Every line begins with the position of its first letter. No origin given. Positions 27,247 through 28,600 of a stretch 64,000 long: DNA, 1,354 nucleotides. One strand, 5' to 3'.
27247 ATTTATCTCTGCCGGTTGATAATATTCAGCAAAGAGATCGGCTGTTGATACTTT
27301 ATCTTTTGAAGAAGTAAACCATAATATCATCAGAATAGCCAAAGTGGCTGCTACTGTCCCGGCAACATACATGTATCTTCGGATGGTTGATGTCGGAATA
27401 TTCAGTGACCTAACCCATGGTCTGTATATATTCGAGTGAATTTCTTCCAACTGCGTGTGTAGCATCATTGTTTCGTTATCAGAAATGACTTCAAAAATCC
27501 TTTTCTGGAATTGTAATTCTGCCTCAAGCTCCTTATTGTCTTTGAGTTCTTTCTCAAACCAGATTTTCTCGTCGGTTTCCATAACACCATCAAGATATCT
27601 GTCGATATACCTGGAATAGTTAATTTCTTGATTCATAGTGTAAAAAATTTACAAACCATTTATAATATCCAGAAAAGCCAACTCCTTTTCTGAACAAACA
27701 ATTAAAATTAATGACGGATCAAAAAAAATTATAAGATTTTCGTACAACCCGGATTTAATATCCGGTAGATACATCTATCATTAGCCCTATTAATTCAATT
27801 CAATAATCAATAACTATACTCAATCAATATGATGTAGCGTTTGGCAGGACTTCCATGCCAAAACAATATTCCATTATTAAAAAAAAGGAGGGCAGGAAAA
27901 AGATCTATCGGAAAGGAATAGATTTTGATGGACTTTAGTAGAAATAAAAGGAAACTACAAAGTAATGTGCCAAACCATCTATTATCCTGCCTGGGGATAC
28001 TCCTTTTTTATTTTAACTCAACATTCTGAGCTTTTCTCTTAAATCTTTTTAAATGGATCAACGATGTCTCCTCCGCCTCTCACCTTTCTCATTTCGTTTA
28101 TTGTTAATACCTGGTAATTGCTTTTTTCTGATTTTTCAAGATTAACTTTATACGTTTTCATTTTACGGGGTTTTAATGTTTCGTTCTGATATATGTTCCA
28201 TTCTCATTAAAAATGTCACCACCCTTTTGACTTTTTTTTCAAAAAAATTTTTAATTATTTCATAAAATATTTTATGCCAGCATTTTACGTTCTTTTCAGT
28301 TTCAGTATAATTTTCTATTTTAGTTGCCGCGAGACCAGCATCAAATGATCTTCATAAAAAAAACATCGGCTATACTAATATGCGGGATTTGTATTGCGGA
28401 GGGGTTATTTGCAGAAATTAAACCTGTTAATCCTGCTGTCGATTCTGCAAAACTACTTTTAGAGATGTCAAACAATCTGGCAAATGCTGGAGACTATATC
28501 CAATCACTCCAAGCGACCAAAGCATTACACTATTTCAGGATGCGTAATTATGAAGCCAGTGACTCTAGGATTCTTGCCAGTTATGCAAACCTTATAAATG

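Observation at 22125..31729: Candidate undescribed peptide-signal / CHAT-protease / ECF-sigma module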

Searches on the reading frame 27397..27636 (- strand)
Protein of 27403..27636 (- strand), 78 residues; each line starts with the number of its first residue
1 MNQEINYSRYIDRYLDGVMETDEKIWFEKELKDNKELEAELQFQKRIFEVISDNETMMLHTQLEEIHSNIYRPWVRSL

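Call 48: search_protein_families(library=pfam, proteins=[window:27403-27636:-], max_evalue=1)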
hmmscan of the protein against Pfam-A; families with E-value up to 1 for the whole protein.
seq(78 aa): 1 family
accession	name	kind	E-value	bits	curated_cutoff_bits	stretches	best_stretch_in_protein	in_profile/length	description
PF17639.7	DUF5517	-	0.0099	16.6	27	1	13-54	32-74/100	Family of unknown function (DUF5517)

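Call 51: search_solved_structures(query=A4, max_evalue=10, show_alignments=3)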
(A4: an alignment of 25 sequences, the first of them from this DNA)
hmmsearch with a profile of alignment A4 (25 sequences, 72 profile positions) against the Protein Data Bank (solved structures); distinct sequences matched with E-value up to 10: 21.
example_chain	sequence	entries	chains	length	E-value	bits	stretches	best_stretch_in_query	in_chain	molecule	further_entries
9zn4_A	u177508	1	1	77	0.0014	21.5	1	19-52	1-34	Nif11 domain-containing protein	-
9tv9_C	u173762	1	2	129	0.034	17.1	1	1-38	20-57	Toxin HigB-2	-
5ja9_C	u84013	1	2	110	0.067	16.2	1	1-38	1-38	Toxin HigB-2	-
5ja8_A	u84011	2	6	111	0.068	16.1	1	1-38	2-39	Toxin HigB-2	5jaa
8a0x_C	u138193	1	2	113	0.071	16.1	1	1-38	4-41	Toxin HigB-2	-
5mje_A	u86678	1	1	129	0.097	15.7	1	1-38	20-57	Cytotoxic translational repressor of toxin-antitoxin stability system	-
9w4d_A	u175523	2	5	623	0.24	14.4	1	6-42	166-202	fusion protein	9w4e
9dw0_H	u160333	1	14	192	0.33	14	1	47-70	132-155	ATP-dependent Clp protease proteolytic subunit, mitochondrial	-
9was_A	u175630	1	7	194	0.33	13.9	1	47-70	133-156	ATP-dependent Clp protease proteolytic subunit, mitochondrial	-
9kuf_A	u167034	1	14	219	0.4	13.7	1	47-70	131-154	ATP-dependent Clp protease proteolytic subunit, mitochondrial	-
8ylb_A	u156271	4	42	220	0.4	13.7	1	47-70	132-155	ATP-dependent Clp protease proteolytic subunit, mitochondrial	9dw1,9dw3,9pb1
9pn7_A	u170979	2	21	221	0.4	13.7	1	47-70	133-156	ATP-dependent Clp protease proteolytic subunit, mitochondrial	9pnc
6bba_A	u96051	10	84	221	0.4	13.7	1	47-70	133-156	ATP-dependent Clp protease proteolytic subunit, mitochondrial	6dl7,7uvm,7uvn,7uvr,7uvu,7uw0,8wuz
7vp9_A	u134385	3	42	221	0.4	13.7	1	47-70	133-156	ATP-dependent Clp protease proteolytic subunit, mitochondrial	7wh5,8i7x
8hgk_A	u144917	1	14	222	0.41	13.7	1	47-70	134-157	ATP-dependent Clp protease proteolytic subunit, mitochondrial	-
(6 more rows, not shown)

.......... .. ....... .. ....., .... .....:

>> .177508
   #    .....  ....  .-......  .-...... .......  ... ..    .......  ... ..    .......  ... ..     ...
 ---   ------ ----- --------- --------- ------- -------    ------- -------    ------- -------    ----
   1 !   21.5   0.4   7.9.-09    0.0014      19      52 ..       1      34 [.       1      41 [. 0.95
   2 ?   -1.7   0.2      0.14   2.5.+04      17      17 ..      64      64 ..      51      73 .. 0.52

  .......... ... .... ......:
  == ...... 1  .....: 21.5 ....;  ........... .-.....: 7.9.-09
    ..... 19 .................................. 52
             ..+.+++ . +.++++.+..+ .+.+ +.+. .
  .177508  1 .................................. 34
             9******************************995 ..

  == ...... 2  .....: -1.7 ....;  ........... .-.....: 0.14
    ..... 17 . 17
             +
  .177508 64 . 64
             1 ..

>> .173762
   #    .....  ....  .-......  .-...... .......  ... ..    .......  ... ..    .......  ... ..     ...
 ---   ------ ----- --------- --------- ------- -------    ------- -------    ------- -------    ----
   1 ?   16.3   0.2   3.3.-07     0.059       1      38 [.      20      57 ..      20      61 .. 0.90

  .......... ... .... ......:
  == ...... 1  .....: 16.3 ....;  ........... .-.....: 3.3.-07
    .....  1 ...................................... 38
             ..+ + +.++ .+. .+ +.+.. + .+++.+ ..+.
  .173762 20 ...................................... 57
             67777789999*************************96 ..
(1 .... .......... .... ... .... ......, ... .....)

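Call 68: predict_structure(alignment_id=A5)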
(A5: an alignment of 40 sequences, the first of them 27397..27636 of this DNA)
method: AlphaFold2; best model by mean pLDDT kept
length: 80 residues; sequences in the alignment: 40
mean_pLDDT: 83.3   pTM: 0.57
mean pLDDT of the five models: 83.3, 82.2, 81.9, 81.2, 80.5
residues with pLDDT >= 90: 37; 70-90: 29; 50-70: 10; < 50: 4
segments of 3 or more residues with pLDDT < 50: none
pLDDT, mean of each block of 10 residues (from residue 1): 72 93 95 92 90 86 85 54
secondary structure, 60 per line:
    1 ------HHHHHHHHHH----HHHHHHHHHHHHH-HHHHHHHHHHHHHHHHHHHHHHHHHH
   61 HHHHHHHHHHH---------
elements in order: H7-16 H21-33 H35-71

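Call 70: fold_search(model_id=the predicted structure, library=pdb)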
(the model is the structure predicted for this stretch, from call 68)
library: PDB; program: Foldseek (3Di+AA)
matches with E <= 10: 1; with E <= 0.001: 0
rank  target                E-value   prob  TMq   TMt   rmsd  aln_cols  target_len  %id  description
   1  3hug_B                7.7e+00  0.15  0.49  0.61   4.9        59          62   15  Crystal structure of Mycobacterium tuberculosis anti-sigma factor RslA in complex with -35 promoter binding domain of  (released 2010-03-02)

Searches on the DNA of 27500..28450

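Call 17: search_rna_families(source=window, start=27500, end=28450, threshold=evalue, max_evalue=1)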
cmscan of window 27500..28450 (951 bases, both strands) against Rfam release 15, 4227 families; matches with E-value up to 1: 0.
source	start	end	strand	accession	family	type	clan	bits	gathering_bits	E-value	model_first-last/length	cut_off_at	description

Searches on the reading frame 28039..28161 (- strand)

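Call 3: search_protein_families(library=pfam, proteins=[window:28039-28161:-], max_evalue=0.01)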
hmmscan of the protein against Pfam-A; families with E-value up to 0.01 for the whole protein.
window:28039-28161:- (40 aa): 1 family
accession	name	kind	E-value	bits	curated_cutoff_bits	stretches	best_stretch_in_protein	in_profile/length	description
PF16934.11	Mersacidin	-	0.004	17.3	27.6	1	19-36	8-24/34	Two-component Enterococcus faecalis cytolysin (EFC)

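Call 4: search_protein_families(library=ncbifam, proteins=[window:28039-28161:-], max_evalue=0.01)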
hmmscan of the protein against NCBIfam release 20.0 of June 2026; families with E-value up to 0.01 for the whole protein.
window:28039-28161:- (40 aa): 0 families

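Call 47: search_protein_families(library=ncbifam, proteins=[window:28042-28161:-], max_evalue=1)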
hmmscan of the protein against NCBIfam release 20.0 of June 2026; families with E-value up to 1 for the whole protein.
seq(40 aa): 1 family
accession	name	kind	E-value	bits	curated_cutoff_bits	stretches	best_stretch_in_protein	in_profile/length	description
NF038035.1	lactGalph_entA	subfamily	0.049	13.7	37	1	19-33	1-15/35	lactococcin G-alpha/enterocin 1071A family bacteriocin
